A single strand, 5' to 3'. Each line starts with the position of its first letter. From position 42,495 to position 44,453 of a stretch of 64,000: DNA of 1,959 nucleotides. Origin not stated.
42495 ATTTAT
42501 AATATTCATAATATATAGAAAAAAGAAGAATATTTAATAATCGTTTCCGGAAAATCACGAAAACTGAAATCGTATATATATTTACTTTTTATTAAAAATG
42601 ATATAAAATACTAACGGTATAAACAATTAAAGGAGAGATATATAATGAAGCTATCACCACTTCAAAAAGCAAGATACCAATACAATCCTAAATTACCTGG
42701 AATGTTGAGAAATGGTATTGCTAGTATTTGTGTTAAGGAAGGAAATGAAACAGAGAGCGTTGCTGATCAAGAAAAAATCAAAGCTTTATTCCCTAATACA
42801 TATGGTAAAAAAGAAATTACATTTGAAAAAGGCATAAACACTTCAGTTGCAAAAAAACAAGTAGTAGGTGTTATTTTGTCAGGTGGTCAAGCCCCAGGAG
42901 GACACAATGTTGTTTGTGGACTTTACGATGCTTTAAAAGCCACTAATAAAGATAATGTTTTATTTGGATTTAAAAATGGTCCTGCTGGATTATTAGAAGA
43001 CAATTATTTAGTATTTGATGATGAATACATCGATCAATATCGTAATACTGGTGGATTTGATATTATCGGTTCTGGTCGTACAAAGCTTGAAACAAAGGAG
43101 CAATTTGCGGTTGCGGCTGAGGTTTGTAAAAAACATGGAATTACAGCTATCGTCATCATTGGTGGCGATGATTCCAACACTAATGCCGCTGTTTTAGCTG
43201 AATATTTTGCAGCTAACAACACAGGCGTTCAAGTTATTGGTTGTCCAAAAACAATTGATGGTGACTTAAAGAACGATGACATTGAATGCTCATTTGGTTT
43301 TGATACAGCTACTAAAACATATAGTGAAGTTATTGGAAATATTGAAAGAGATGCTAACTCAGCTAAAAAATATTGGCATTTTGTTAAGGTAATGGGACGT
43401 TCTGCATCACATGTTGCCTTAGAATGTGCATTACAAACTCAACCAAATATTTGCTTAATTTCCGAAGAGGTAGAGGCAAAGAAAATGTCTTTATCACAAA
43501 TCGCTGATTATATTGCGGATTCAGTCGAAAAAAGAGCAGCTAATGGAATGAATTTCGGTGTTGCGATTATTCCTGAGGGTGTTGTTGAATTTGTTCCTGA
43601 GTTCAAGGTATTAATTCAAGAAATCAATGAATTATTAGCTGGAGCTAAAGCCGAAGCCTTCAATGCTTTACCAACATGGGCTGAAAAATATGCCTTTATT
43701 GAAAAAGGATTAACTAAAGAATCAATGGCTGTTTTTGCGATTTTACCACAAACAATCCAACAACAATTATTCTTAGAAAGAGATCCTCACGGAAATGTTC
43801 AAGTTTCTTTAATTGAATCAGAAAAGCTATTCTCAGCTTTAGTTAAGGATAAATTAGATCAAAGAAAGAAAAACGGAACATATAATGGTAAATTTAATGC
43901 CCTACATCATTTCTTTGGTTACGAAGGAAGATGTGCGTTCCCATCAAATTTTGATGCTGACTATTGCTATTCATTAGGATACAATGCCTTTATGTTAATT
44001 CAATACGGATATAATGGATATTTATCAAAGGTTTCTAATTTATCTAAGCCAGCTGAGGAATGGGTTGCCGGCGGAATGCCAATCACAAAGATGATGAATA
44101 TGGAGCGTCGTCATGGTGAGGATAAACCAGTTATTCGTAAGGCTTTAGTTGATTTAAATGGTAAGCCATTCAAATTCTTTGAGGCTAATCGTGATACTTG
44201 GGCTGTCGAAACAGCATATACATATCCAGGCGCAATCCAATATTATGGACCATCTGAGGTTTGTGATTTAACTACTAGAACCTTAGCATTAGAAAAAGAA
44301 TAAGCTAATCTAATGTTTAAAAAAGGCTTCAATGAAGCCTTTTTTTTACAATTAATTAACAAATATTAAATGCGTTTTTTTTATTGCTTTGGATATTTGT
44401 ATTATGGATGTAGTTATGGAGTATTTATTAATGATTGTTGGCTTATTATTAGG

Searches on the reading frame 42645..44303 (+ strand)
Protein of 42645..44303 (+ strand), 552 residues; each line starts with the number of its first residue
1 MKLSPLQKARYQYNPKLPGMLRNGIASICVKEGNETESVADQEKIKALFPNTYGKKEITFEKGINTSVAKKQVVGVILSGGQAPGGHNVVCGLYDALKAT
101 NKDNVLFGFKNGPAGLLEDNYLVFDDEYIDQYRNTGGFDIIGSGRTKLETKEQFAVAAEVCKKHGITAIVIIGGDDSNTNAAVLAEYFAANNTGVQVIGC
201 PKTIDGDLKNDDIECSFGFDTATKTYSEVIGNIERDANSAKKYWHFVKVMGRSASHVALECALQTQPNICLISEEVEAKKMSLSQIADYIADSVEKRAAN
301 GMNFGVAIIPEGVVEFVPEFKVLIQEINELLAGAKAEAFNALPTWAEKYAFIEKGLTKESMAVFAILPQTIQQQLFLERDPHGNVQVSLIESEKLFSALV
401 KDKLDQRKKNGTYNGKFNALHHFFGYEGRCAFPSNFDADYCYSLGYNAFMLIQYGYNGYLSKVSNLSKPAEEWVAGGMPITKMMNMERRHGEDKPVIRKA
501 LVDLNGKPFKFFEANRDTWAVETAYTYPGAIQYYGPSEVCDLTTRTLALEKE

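Call 56: search_protein_families(library=ncbifam, proteins=[window:42645-44303:+], max_evalue=0.00001)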
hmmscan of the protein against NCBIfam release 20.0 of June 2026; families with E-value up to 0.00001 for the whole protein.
window:42645-44303:+ (552 aa): 11 families
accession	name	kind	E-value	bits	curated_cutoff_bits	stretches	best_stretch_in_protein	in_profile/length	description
TIGR02477.1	PFKA_PPi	equivalog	1e-249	829.5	587.95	1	6-551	1-539/539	diphosphate--fructose-6-phosphate 1-phosphotransferase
NF005482.0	PRK07085.1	subfamily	3.5e-247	821.4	446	1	2-551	4-547/558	diphosphate--fructose-6-phosphate 1-phosphotransferase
NF041103.1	PFKA_PPi_Ttgales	equivalog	1.9e-53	182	550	1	74-458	1-328/407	diphosphate--fructose-6-phosphate 1-phosphotransferase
NF002872.1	PRK03202.1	subfamily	5.2e-40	137.4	253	1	74-329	3-240/323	ATP-dependent 6-phosphofructokinase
TIGR02483.1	PFK_mixed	subfamily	4.2e-36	124.6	430.55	1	74-315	2-228/325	phosphofructokinase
TIGR02482.1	PFKA_ATP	equivalog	1.8e-30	106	371.35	1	74-298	2-212/301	6-phosphofructokinase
NF005301.0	PRK06830.1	equivalog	1.3e-27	96.4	400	1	69-275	79-282/445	ATP-dependent 6-phosphofructokinase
NF010675.0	PRK14072.1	subfamily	5.8e-25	87.9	273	1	79-266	11-204/416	diphosphate--fructose-6-phosphate 1-phosphotransferase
NF005121.0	PRK06555.1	equivalog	4.8e-23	81.5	395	1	71-262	3-207/404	pyrophosphate--fructose-6-phosphate 1-phosphotransferase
NF010674.0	PRK14071.1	equivalog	2.7e-19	69.3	544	1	70-314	3-240/360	ATP-dependent 6-phosphofructokinase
TIGR02478.1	6PF1K_euk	equivalog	4.9e-16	58.1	708.4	1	66-297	384-608/744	6-phosphofructokinase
